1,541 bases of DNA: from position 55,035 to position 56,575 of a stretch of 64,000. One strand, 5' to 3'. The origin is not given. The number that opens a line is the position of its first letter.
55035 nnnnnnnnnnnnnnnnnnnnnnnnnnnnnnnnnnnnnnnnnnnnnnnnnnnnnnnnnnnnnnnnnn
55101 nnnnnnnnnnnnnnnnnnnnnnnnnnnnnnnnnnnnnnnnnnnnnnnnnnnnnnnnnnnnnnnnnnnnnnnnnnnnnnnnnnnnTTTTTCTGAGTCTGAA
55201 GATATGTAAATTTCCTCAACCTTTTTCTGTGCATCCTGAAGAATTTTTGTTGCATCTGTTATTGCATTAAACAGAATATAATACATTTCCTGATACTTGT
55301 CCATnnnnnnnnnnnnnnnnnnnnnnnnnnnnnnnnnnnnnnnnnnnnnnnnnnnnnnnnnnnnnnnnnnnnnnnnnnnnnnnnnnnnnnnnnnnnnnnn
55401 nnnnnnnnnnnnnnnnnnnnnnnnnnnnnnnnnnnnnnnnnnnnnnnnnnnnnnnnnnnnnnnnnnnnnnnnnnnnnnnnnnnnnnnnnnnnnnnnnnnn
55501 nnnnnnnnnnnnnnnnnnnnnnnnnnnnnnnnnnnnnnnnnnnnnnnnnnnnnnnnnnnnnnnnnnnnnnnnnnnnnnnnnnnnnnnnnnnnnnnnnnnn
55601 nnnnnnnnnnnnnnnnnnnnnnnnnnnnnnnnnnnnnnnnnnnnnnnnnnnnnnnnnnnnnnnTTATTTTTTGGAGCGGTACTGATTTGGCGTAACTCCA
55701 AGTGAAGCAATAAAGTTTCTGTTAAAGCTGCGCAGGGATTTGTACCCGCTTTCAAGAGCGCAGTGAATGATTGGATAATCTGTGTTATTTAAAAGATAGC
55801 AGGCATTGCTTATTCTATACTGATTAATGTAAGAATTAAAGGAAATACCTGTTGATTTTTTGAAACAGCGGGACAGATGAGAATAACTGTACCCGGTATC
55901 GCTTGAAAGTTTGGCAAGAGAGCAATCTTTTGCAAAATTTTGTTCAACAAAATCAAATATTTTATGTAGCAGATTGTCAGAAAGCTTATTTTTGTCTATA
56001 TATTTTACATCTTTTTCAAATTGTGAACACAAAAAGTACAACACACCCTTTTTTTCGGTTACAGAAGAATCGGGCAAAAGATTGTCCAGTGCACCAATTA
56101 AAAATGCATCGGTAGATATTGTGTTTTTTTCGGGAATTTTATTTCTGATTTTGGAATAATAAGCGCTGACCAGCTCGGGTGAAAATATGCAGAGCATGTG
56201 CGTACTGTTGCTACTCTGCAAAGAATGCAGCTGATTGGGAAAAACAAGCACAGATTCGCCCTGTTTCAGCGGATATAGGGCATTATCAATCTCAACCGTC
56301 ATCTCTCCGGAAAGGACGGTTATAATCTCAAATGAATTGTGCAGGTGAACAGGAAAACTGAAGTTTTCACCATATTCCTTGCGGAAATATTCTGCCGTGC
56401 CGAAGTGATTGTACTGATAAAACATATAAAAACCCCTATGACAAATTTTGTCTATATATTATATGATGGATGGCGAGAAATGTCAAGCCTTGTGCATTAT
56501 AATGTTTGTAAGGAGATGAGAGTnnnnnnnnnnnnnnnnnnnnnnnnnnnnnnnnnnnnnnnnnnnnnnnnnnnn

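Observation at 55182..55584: Promoter, ~210-nt highly structured leader, intrinsic terminator and 40-aa ORF: candidate unassigned riboswitch/attenuator or sRNA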

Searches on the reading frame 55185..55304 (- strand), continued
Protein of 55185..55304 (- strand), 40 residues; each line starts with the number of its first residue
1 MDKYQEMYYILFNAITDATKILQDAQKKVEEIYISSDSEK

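Call 42: search_protein_families(library=phrogs, proteins=[window:55185-55304:-], max_evalue=10)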
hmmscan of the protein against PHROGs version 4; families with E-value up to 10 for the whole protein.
seq(40 aa): 3 families
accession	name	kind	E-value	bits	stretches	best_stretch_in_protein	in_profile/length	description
phrog_12444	-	unknown function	0.06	14.4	1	12-32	8-28/63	-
phrog_35294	-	unknown function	0.23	12.4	1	15-29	14-28/49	-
phrog_26294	-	unknown function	0.24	12.8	1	1-26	26-51/63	-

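Call 50: search_solved_structures(query=A1, max_evalue=10, show_alignments=2)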
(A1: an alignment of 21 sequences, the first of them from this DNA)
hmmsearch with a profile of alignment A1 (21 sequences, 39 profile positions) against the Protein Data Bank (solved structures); distinct sequences matched with E-value up to 10: 10.
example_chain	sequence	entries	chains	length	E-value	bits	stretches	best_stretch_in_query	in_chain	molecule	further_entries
7p12_A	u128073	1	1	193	2.5e-07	33.4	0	20-35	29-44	DeNovoTIM13-SB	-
6yqx_A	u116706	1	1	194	2.7e-07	33.3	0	20-35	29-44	de novo designed TIM barrel DeNovoTIM13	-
6wvs_A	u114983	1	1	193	6.5e-07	32.1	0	17-36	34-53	DeNovoTIM15 hyperstable de novo TIM barrel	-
2i7u_A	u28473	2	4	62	0.72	12.7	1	19-33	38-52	Four-alpha-helix bundle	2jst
5zvk_a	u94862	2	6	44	0.82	12.5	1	20-37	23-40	pan-CoV inhibitory peptide EK1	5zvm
1dpj_B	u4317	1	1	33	0.93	12.4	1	26-38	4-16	PROTEINASE INHIBITOR IA3 PEPTIDE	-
6wxp_A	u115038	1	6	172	1.3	11.9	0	20-34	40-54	TFD-EE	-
9quc_A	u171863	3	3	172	1.3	11.9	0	20-34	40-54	TFD-EH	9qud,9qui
6zv9_A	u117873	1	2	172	1.3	11.9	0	20-34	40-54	TFD-EE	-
9qul_A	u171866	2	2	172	1.3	11.9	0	20-34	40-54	TFD-EH T87E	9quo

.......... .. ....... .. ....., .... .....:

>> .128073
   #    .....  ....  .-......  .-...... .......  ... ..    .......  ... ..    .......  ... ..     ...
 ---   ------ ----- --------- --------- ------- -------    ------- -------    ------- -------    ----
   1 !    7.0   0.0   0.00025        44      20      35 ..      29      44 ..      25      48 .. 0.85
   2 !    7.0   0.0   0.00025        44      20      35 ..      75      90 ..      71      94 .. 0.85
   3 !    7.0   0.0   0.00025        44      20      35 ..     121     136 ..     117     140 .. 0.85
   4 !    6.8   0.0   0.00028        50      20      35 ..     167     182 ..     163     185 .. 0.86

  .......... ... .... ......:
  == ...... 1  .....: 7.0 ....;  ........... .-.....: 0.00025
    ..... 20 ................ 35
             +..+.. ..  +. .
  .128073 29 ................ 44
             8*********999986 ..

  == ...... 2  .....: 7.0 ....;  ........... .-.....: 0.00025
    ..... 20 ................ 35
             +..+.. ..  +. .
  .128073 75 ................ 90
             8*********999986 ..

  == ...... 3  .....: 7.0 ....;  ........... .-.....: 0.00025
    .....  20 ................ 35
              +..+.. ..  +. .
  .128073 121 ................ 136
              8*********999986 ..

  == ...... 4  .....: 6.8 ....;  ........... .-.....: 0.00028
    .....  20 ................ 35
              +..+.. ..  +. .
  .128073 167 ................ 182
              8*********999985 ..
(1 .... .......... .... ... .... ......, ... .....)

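Call 51: list_cluster_members(proteins=[P0001, P0005, P0021, P0068, P0007])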
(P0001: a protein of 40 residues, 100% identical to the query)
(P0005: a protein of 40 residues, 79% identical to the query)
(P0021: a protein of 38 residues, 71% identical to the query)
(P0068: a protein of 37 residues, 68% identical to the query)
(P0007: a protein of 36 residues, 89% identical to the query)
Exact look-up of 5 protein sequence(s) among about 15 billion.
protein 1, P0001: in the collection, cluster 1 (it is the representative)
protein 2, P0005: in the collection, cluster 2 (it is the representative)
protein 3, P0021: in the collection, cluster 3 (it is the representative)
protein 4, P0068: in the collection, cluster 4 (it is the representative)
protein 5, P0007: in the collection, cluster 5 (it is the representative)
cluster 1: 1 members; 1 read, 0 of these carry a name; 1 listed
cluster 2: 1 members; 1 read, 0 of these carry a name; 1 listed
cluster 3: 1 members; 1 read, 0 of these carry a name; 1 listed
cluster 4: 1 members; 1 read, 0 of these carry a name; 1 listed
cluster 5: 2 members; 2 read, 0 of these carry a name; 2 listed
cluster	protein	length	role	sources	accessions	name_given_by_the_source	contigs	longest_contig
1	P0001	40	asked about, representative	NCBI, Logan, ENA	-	-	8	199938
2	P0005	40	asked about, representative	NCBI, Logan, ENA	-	-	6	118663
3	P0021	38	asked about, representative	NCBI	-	-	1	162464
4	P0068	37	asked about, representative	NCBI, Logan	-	-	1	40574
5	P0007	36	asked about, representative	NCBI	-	-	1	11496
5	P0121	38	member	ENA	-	-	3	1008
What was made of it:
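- Tried and rejected: Names from the protein clusters: none given (call 51).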

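Call 52: find_encoding_contigs(protein=P0001, flank=1500, max_places=10)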
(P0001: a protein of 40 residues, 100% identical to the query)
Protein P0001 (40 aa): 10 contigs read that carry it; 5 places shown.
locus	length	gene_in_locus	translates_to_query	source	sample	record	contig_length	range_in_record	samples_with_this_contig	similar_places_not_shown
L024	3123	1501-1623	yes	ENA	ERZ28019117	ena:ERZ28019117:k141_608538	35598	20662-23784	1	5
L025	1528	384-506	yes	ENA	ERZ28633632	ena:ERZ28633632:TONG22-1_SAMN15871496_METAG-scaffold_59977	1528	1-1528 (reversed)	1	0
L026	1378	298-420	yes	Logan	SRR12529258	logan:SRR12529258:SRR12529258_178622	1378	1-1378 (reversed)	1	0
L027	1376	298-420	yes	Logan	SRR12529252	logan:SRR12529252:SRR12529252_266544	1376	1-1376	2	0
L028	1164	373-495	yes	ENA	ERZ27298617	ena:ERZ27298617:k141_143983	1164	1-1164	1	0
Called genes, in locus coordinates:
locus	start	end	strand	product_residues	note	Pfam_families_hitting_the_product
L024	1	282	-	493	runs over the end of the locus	PF00370:FGGY_N, PF02782:FGGY_C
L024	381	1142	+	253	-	PF02311:AraC_binding, PF07883:Cupin_2, PF00165:HTH_AraC, PF12833:HTH_18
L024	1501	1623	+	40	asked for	-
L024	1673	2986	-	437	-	PF01120:Alpha_L_fucos, PF14871:GHL6 (weak)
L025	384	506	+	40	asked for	-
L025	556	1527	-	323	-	?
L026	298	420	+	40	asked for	-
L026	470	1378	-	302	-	?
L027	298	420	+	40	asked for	-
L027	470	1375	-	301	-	?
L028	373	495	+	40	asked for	-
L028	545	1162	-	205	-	?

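Call 68: predict_structure(alignment_id=A1)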
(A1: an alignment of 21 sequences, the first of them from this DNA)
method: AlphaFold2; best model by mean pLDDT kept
length: 40 residues; sequences in the alignment: 21
mean_pLDDT: 91.5   pTM: 0.56
mean pLDDT of the five models: 91.5, 91.1, 90.1, 89.1, 89.0
residues with pLDDT >= 90: 30; 70-90: 7; 50-70: 3; < 50: 0
segments of 3 or more residues with pLDDT < 50: none
pLDDT, mean of each block of 10 residues (from residue 1): 92 98 97 79
secondary structure, 60 per line:
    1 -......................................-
elements in order: H2-39
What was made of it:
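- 55182..55304 (-): 40-codon ORF that encodes a single acidic amphipathic alpha-helix. It belongs to a large unannotated family. The AlphaFold2 model is one helix with pLDDT 91.5 (call 68).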

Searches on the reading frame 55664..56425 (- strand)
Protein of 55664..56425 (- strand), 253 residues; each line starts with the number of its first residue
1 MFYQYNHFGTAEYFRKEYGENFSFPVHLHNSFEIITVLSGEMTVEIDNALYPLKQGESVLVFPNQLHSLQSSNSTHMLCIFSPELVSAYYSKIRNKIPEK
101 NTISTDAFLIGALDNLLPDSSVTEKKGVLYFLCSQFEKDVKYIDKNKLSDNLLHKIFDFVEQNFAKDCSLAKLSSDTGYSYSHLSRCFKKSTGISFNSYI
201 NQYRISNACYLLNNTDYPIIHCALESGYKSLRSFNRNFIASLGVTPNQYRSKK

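Call 7: search_protein_families(library=pfam, proteins=[window:55664-56425:-], max_evalue=1)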
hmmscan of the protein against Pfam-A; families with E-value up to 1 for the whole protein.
window:55664-56425:- (253 aa): 11 families
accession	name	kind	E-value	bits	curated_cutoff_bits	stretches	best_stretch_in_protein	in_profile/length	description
PF12833.13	HTH_18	-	7.1e-22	77.9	33.6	1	174-251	2-79/80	Helix-turn-helix domain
PF00165.29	HTH_AraC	-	5.3e-15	55.6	26.6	2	161-201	2-42/42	Bacterial regulatory helix-turn-helix proteins, AraC family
PF07883.17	Cupin_2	-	5.6e-10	39.2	27.2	1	22-80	9-69/70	Cupin domain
PF02311.25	AraC_binding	-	3.5e-09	37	21.1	1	18-74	10-66/135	AraC-like ligand binding domain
PF21621.3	MPI_cupin_dom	-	9.1e-05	22.8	27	1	29-61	27-59/79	Mannose-6-phosphate isomerase, cupin domain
PF06339.18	Ectoine_synth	-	0.00016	22.4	27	1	24-86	48-112/127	Ectoine synthase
PF01050.24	MannoseP_isomer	-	0.0036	17.9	23.6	1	19-73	38-91/116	Mannose-6-phosphate isomerase C-terminal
PF06865.17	Ppnp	-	0.032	15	25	1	31-81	40-92/92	Pyrimidine/purine nucleoside phosphorylase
PF16867.11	DMSP_lyase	-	0.068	13.3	27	1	21-73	105-157/162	Dimethlysulfonioproprionate lyase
PF24359.1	DUF7515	-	0.098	13.3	27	1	161-207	3-49/85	Domain of unknown function (DUF7515)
PF00190.28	Cupin_1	-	0.099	12.7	22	1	15-46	37-69/151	Cupin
